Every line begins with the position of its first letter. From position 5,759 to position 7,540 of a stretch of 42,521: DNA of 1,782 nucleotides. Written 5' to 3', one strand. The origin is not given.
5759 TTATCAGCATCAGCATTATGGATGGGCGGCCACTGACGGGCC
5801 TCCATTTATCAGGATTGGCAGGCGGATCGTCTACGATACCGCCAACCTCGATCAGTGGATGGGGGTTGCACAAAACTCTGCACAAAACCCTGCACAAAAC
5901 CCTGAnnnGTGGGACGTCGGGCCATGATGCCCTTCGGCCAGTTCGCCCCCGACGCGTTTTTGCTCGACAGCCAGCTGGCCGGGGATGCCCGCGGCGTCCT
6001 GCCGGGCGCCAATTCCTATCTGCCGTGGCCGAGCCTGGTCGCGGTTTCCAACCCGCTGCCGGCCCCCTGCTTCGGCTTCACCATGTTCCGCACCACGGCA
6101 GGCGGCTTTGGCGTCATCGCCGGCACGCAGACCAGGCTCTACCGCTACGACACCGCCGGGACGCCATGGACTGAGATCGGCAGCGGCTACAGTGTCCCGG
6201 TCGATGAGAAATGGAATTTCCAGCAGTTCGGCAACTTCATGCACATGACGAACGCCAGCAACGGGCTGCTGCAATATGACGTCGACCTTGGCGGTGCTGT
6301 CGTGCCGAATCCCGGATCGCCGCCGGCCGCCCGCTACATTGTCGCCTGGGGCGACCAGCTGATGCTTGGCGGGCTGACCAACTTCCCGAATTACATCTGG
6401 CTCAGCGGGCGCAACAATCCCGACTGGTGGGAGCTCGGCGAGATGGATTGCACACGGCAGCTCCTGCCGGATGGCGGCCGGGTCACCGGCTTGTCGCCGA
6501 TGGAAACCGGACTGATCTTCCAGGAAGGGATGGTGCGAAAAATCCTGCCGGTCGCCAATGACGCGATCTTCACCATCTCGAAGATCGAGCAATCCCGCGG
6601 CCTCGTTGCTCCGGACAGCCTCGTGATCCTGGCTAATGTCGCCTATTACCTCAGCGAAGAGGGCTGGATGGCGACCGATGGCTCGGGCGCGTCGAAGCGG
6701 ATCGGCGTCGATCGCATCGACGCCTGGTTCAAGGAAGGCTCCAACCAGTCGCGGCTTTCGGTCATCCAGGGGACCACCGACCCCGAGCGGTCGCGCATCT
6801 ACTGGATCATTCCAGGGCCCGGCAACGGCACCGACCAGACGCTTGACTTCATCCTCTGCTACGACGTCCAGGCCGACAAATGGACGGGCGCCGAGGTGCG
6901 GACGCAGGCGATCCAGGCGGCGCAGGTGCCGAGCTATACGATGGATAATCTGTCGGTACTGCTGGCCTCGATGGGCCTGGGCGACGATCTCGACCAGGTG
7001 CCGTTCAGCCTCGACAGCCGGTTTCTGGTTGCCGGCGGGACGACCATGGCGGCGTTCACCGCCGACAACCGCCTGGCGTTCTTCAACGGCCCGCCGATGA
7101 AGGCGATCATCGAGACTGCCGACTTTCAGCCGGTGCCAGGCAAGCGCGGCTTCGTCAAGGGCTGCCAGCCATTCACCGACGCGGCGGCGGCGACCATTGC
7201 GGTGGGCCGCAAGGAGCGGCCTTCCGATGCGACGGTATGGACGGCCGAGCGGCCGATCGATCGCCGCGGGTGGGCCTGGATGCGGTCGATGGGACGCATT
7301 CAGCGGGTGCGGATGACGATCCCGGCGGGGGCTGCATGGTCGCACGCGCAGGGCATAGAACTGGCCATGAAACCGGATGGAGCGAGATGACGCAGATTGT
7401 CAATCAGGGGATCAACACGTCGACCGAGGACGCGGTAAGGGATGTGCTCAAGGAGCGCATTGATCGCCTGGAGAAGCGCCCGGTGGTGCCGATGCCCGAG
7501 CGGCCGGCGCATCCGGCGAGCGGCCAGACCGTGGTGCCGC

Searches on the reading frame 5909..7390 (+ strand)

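Call 52: search_protein_families(library=phrogs, proteins=[window:5909-7390:+], max_evalue=0.001)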
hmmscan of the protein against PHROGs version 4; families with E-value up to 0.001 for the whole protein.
window:5909-7390:+ (493 aa): 1 family
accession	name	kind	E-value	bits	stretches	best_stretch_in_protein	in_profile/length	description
phrog_3287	-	head and packaging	1.9e-50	173.2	1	24-493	28-524/524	virion structural protein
